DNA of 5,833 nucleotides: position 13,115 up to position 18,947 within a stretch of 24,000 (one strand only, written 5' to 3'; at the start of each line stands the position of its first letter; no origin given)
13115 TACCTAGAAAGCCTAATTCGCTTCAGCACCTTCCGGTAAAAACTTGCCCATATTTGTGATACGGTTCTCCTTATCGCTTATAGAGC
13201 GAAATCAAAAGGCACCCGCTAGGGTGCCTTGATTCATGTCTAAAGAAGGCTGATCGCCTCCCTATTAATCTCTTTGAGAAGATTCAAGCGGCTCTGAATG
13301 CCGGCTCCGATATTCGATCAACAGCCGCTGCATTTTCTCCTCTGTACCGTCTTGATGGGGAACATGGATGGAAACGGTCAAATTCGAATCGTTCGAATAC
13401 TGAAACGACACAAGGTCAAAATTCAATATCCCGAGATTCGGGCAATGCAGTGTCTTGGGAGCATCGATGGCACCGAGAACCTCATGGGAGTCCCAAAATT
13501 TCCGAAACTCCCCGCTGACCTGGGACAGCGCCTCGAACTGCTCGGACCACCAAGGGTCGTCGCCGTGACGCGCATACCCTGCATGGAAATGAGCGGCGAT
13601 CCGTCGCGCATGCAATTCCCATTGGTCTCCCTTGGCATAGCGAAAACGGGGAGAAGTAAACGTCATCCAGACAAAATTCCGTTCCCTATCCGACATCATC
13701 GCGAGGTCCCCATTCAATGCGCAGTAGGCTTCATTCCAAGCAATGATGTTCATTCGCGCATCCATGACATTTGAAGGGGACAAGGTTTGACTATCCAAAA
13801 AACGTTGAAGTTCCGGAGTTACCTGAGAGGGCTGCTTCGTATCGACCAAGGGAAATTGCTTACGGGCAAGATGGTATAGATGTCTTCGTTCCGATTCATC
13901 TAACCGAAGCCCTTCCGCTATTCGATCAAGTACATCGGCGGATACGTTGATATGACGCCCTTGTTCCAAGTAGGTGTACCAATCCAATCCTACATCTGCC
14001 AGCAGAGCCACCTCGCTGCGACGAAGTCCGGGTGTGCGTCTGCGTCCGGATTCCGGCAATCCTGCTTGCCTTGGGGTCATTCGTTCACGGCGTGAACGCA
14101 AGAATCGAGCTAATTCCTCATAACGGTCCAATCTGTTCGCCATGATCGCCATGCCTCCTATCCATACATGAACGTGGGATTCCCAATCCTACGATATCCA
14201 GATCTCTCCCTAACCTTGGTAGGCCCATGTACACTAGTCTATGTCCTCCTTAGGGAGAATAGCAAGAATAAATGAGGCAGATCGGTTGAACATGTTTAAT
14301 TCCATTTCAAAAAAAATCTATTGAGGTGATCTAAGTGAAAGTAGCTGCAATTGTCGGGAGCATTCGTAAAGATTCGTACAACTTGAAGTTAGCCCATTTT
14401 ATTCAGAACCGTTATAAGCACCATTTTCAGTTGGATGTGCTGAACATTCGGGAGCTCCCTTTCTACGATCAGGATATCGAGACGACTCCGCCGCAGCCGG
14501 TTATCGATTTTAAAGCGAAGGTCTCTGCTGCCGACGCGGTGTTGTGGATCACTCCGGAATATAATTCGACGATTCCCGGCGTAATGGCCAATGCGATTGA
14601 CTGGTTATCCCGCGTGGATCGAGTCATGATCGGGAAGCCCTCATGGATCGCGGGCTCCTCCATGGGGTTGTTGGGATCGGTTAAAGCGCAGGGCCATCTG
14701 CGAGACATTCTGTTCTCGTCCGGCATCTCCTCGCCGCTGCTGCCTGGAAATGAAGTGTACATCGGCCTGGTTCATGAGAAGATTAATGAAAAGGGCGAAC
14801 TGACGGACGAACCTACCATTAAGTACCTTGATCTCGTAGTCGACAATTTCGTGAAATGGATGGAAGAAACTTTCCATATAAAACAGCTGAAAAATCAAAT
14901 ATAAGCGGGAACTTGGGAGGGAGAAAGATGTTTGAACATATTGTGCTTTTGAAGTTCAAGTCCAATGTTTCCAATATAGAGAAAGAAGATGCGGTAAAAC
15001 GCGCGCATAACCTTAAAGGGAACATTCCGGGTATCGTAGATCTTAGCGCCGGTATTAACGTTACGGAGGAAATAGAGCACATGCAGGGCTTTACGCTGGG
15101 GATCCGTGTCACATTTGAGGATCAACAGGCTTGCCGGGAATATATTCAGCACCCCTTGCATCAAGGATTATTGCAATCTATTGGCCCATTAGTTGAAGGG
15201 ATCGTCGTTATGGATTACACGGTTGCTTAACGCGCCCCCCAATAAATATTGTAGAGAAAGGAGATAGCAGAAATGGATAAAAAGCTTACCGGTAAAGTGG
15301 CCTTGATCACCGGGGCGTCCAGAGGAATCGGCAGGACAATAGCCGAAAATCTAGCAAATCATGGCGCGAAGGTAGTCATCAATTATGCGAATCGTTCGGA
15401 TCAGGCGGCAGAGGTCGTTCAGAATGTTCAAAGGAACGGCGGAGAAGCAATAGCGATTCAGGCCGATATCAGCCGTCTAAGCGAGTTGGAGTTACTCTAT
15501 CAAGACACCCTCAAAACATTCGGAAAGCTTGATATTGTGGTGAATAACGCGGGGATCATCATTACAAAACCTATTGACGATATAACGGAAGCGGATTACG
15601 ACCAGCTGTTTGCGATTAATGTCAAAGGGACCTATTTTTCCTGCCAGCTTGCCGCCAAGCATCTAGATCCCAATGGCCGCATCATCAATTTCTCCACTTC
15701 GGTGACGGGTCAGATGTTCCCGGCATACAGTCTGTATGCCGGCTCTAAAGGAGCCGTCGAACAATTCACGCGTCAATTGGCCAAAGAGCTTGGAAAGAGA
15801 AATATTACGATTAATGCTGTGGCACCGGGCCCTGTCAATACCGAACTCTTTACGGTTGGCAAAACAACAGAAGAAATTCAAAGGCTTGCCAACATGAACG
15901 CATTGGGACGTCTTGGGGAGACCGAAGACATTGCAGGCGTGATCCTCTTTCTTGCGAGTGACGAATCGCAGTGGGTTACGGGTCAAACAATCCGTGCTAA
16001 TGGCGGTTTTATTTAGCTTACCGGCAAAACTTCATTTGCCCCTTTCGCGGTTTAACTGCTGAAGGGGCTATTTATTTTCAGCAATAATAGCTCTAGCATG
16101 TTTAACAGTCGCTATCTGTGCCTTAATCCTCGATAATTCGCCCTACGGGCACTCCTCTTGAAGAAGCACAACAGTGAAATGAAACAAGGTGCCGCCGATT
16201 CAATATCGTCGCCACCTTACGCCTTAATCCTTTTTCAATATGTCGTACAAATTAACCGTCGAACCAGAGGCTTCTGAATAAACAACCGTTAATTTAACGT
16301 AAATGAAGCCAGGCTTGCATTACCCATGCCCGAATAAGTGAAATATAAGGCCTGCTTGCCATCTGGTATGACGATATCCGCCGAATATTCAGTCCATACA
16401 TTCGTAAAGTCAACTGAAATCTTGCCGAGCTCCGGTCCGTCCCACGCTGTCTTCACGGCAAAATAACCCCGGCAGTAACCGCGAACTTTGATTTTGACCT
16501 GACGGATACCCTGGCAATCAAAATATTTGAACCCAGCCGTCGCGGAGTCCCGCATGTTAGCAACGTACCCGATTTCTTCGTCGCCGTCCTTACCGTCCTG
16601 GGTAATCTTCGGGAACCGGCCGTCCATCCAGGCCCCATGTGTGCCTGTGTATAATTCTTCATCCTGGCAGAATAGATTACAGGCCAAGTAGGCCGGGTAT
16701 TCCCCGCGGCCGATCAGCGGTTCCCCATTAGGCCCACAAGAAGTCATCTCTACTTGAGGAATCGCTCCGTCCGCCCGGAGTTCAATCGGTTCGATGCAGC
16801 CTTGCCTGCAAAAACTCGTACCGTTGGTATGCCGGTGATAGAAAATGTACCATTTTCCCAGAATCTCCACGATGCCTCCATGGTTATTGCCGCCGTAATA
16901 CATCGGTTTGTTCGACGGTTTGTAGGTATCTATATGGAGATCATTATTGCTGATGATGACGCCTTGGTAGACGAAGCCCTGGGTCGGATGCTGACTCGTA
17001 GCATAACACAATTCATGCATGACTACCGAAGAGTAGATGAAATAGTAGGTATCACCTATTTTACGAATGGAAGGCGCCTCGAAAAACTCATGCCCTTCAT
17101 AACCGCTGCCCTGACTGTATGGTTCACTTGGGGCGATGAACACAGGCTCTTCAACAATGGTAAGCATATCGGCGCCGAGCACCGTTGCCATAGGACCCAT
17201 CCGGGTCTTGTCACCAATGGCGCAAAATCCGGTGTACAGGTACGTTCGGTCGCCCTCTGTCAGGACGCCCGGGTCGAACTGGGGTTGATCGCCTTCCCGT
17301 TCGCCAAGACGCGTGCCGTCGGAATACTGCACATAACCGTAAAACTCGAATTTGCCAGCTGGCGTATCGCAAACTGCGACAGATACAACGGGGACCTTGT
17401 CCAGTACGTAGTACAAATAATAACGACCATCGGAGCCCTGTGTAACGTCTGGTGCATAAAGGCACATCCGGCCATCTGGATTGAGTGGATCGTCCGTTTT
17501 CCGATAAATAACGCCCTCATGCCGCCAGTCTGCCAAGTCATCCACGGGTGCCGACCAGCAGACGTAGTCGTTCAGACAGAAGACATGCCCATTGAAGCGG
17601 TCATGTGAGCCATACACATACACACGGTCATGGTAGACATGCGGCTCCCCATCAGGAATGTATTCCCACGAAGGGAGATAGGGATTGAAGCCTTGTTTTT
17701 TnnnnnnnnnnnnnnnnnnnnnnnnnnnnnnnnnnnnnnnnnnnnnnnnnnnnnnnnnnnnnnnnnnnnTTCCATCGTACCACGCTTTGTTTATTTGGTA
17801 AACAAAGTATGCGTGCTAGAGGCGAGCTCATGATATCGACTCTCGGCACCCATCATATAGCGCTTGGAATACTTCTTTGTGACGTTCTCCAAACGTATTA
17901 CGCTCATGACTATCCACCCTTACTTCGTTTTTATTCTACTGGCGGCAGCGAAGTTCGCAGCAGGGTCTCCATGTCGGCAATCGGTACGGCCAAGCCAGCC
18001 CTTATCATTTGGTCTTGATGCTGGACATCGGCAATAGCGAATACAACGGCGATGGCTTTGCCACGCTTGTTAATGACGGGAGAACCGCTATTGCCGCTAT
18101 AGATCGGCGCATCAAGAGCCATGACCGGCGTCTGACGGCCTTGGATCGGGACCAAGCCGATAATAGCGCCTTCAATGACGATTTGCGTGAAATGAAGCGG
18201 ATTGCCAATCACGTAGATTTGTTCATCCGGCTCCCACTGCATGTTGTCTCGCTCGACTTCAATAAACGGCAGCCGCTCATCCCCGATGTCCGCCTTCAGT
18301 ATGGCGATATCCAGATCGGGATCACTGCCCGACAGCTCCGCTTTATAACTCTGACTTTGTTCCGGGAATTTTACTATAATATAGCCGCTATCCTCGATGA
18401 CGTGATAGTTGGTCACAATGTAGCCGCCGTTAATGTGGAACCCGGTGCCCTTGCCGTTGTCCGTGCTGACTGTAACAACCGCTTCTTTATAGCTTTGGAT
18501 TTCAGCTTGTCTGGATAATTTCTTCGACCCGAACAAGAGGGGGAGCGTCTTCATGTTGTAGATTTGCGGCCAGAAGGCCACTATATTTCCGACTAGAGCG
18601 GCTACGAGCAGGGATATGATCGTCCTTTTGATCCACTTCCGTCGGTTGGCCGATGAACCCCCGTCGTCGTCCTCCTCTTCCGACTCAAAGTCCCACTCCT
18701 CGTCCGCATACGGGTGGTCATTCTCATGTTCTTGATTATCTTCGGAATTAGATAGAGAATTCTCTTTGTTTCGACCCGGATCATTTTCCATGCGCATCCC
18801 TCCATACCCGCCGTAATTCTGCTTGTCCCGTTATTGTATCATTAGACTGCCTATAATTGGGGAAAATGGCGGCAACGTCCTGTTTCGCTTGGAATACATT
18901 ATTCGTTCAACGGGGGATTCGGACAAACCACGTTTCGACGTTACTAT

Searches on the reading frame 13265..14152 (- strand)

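Call 59: search_protein_families(library=pfam, proteins=[window:13265-14152:-], max_evalue=0.001)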
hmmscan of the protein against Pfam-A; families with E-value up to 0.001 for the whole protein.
window:13265-14152:- (295 aa): 2 families
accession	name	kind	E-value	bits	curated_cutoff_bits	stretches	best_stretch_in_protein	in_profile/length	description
PF17765.7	MLTR_LBD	-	2.2e-41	142.2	26.3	1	111-277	1-168/168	MmyB-like transcription regulator ligand binding domain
PF13560.12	HTH_31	-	1.7e-10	41.5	27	1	13-92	1-64/64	Helix-turn-helix domain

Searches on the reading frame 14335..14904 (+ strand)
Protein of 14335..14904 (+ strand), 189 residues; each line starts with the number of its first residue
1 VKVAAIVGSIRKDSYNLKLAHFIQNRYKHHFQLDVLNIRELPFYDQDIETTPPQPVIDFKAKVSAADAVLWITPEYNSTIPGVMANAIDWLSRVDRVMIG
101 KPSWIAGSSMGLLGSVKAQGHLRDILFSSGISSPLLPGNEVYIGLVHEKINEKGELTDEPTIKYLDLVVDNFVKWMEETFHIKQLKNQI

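Call 59: search_protein_families(library=pfam, proteins=[window:14335-14904:+], max_evalue=0.001)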
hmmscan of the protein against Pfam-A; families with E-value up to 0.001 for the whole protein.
window:14335-14904:+ (189 aa): 2 families
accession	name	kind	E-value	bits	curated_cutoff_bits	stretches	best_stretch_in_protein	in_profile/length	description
PF03358.20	FMN_red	-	9.8e-34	116.6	24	1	1-144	1-148/152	NADPH-dependent FMN reductase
PF02525.22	Flavodoxin_2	-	4.3e-09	36.8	27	1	1-96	1-108/198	Flavodoxin-like fold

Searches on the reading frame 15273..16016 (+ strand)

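Call 59: search_protein_families(library=pfam, proteins=[window:15273-16016:+], max_evalue=0.001)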
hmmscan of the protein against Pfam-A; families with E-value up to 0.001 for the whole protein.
window:15273-16016:+ (247 aa): 5 families
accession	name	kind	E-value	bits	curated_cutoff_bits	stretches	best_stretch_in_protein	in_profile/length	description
PF13561.12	adh_short_C2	-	3e-65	220.5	27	1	14-246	1-235/236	Enoyl-(Acyl carrier protein) reductase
PF00106.31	adh_short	-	1.8e-55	187.9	26.6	1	8-194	1-188/195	short chain dehydrogenase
PF08659.16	KR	-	1.2e-15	58.4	22.6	1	10-132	3-126/180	KR domain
PF23441.1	SDR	-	4.5e-13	49.6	27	1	3-246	3-255/258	SDR-like rossmann domain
PF01370.27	Epimerase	-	4.1e-07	30.1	20.9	1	10-174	1-161/240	NAD dependent epimerase/dehydratase family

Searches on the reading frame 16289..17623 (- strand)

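Call 59: search_protein_families(library=pfam, proteins=[window:16289-17623:-], max_evalue=0.001)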
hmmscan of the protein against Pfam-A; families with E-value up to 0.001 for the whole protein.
window:16289-17623:- (444 aa): 1 family
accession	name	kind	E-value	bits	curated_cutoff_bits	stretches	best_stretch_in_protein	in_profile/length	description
PF04616.20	Glyco_hydro_43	-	1.1e-22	81.1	32.2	1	28-287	41-287/288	Glycosyl hydrolases family 43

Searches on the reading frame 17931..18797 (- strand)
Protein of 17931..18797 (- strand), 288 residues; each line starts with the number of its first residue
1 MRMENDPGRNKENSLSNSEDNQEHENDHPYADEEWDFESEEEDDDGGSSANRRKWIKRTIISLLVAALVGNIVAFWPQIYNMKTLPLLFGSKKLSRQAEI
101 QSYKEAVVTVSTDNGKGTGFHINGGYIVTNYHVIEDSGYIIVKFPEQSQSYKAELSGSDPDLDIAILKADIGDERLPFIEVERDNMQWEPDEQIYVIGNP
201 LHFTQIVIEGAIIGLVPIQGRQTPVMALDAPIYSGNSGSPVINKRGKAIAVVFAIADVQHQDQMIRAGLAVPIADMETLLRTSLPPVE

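Call 59: search_protein_families(library=pfam, proteins=[window:17931-18797:-], max_evalue=0.001)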
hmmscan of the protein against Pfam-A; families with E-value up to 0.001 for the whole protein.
window:17931-18797:- (288 aa): 2 families
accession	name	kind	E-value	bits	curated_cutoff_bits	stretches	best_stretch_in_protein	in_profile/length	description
PF13365.12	Trypsin_2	-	6e-23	82.6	27.6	1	117-251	1-144/144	Trypsin-like peptidase domain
PF00089.32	Trypsin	-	1.9e-06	28.3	20.6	1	107-258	15-200/220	Trypsin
